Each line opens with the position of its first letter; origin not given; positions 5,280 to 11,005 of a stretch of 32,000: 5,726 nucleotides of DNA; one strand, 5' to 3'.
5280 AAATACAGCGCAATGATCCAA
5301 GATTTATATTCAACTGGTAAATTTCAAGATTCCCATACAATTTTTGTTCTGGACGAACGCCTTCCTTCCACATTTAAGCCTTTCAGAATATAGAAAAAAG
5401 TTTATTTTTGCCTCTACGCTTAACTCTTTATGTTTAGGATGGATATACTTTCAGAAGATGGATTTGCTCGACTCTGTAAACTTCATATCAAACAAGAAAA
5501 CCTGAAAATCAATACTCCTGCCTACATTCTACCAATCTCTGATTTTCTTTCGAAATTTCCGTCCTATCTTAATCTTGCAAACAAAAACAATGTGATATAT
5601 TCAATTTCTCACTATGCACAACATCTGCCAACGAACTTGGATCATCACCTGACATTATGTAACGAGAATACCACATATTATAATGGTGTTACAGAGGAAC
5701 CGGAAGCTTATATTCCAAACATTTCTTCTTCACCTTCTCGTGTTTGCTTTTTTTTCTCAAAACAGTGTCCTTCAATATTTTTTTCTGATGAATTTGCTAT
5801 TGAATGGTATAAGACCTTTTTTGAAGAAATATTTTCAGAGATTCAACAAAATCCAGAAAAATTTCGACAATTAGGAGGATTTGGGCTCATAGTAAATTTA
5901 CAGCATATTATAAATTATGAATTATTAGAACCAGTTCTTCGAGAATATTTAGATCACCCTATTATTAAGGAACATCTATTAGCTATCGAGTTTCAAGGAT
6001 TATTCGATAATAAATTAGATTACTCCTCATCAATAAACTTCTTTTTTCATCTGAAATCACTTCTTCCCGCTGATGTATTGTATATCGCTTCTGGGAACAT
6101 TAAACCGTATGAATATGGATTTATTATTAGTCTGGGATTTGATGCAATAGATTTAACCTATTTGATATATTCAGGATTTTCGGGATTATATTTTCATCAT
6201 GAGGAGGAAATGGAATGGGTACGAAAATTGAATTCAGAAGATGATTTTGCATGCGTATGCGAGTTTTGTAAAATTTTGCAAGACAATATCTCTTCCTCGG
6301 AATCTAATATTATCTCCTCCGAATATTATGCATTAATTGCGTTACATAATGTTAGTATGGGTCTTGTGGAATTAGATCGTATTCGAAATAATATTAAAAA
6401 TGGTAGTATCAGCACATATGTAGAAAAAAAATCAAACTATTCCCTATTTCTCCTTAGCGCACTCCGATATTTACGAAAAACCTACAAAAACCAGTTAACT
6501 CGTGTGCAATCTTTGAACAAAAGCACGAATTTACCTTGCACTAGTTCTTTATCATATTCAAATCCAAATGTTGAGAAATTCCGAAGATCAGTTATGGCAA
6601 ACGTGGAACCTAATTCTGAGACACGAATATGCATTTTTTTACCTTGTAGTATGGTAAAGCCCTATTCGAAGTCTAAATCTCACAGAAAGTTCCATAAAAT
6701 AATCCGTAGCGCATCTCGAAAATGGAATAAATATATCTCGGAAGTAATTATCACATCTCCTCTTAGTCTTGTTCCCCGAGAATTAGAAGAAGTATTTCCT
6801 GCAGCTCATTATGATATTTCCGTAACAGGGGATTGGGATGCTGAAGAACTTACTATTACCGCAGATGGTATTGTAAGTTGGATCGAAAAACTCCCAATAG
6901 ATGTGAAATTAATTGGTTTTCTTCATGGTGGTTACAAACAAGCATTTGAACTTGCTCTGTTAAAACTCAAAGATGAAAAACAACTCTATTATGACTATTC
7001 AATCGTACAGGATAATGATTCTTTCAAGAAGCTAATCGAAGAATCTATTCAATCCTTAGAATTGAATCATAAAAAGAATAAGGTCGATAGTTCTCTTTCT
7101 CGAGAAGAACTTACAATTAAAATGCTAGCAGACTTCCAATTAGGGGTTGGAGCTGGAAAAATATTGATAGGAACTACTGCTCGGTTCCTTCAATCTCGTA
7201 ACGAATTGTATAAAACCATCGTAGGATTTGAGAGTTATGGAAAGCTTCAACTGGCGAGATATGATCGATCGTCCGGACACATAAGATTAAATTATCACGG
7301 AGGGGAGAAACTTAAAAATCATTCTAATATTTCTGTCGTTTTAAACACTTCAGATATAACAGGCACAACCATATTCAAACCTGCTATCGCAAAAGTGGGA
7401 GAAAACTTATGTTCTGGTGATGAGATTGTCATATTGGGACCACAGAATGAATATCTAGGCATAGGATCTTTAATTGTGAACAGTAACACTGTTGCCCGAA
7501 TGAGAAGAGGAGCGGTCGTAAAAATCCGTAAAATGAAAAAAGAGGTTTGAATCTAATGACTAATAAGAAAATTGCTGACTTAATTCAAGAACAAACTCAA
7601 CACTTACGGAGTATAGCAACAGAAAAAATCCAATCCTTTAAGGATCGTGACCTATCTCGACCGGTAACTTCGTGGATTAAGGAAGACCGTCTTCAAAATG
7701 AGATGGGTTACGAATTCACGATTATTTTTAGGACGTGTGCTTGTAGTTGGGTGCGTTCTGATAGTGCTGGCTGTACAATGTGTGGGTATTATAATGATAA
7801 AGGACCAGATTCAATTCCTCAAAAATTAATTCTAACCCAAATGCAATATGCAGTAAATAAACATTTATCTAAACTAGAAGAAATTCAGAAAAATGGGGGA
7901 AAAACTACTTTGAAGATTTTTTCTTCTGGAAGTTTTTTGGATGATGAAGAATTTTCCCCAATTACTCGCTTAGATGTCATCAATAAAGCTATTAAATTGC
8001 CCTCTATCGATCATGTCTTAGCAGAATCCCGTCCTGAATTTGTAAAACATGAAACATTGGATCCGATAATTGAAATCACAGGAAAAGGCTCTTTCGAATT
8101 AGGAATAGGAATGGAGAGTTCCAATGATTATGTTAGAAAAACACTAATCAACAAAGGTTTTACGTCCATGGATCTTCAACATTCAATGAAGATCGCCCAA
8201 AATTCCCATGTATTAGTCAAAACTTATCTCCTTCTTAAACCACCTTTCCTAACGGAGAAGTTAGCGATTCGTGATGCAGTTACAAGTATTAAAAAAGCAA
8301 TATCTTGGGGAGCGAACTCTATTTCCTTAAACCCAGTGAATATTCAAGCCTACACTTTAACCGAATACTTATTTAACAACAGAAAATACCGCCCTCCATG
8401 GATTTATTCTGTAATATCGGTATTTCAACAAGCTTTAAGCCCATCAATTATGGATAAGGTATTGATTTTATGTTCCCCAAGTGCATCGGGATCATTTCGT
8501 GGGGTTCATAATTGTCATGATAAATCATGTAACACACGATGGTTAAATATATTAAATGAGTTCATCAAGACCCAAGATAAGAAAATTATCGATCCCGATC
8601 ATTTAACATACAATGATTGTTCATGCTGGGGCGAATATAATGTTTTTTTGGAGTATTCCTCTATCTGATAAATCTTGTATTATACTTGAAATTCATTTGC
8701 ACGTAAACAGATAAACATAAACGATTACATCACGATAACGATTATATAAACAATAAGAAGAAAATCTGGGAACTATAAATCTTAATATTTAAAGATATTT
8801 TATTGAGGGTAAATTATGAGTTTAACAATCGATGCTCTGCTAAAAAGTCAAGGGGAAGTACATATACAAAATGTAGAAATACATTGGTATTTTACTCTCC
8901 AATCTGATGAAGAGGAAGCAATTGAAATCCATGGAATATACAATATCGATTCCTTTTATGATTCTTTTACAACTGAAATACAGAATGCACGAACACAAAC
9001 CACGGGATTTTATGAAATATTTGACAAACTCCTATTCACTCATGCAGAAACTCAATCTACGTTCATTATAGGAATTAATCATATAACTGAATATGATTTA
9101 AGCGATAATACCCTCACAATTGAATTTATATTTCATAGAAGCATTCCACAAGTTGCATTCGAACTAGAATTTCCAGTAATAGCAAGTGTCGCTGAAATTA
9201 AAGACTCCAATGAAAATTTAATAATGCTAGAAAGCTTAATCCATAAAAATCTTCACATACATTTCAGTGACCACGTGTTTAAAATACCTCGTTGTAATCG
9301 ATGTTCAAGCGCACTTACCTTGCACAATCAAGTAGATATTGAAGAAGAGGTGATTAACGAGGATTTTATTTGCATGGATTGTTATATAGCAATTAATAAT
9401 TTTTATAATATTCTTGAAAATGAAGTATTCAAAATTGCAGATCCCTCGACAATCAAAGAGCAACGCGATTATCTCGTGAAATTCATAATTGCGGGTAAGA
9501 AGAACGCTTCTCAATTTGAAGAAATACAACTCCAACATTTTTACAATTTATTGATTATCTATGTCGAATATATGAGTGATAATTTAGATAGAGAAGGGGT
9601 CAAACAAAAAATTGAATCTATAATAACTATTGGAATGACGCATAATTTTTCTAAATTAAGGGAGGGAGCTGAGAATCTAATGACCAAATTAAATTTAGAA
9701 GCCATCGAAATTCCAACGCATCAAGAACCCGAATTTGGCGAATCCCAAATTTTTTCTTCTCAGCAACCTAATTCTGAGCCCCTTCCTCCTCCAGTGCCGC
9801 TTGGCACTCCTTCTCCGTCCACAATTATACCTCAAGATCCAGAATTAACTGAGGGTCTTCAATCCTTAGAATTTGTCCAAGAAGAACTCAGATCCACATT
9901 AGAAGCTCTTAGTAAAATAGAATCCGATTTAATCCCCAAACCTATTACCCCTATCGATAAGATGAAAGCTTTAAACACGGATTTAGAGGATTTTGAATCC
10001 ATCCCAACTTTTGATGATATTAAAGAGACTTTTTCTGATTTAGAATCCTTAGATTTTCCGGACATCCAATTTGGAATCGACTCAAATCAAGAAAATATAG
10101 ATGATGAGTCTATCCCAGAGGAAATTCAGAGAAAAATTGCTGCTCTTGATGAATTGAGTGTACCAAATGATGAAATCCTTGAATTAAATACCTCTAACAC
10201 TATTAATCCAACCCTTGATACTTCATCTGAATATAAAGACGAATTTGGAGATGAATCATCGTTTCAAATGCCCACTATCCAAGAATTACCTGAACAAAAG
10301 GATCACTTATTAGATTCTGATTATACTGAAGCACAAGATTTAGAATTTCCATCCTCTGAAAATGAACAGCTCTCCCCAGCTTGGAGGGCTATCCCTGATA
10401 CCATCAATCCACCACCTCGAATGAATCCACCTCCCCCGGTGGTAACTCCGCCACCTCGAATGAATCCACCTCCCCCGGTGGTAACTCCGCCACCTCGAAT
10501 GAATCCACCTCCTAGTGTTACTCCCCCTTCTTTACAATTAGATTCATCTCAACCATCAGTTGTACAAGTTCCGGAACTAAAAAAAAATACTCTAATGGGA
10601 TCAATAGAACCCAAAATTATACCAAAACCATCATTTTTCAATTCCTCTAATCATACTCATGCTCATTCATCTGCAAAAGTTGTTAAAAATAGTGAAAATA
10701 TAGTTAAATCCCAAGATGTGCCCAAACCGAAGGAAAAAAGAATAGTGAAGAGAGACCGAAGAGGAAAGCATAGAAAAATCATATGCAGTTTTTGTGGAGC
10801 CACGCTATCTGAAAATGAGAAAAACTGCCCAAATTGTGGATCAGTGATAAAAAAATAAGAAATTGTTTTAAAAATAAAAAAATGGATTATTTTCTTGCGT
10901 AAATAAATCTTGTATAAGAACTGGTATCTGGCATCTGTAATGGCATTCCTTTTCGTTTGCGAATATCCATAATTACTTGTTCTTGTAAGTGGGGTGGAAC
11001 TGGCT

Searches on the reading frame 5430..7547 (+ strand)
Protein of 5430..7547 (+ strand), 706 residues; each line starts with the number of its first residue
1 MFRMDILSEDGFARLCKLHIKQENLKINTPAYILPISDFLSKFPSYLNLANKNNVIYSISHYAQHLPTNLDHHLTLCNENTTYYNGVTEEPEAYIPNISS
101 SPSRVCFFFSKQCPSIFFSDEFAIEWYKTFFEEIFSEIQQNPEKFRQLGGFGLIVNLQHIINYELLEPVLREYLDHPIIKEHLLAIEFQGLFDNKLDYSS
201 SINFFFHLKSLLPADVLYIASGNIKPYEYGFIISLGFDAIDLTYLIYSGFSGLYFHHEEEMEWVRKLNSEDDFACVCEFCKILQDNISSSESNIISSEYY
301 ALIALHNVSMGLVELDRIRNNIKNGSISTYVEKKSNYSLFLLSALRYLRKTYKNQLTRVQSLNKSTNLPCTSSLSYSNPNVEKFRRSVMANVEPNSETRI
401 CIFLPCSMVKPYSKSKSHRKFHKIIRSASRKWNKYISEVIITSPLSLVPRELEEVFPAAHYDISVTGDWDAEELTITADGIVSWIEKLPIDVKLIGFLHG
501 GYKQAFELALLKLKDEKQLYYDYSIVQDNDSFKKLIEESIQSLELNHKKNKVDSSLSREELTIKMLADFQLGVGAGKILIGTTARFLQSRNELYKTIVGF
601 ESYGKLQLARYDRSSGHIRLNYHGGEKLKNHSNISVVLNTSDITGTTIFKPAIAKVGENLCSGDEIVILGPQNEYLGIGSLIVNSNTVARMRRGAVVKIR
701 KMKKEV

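Call 16: search_protein_families(library=pfam, proteins=[window:5430-7547:+], max_evalue=0.001)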
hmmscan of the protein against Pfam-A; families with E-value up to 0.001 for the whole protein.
window:5430-7547:+ (706 aa): 3 families
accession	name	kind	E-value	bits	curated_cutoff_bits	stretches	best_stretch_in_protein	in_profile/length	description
PF17884.7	DUF5591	-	4.1e-35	121.3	26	1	381-535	1-146/150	Domain of unknown function (DUF5591)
PF01702.25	TGT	-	6.1e-09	35.8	26.3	1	198-334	211-351/357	Queuine tRNA-ribosyltransferase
PF01472.26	PUA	-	2.2e-07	31.1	24.8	1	645-701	16-72/74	PUA domain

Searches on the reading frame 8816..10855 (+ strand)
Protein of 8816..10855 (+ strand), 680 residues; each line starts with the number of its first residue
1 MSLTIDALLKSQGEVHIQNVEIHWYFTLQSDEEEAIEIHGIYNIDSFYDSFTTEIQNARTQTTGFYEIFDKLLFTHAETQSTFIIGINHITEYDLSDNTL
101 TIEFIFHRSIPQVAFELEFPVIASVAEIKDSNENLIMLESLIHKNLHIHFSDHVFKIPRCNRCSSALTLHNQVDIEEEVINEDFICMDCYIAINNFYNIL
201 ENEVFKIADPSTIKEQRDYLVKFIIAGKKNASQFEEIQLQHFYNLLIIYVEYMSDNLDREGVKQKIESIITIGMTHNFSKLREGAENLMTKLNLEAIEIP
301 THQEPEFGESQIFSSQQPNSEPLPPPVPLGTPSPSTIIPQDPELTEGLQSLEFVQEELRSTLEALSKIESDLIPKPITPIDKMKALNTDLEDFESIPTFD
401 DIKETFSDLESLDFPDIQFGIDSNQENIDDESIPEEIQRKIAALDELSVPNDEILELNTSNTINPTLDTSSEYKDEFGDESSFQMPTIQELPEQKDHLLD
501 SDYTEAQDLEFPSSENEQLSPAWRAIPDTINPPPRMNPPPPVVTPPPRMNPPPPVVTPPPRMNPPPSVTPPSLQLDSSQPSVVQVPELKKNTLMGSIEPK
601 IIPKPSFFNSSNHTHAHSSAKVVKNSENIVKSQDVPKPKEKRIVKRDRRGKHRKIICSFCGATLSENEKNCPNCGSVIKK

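Call 16: search_protein_families(library=pfam, proteins=[window:8816-10855:+], max_evalue=0.001)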
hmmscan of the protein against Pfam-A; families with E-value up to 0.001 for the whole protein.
window:8816-10855:+ (680 aa): 2 families
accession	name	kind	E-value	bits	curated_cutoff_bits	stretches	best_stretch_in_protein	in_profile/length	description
PF13240.11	Zn_Ribbon_1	-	0.00015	21.8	25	1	657-676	2-21/23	zinc-ribbon domain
PF13248.11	Zn_ribbon_3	-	0.00081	19.2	27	1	654-678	2-26/26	zinc-ribbon domain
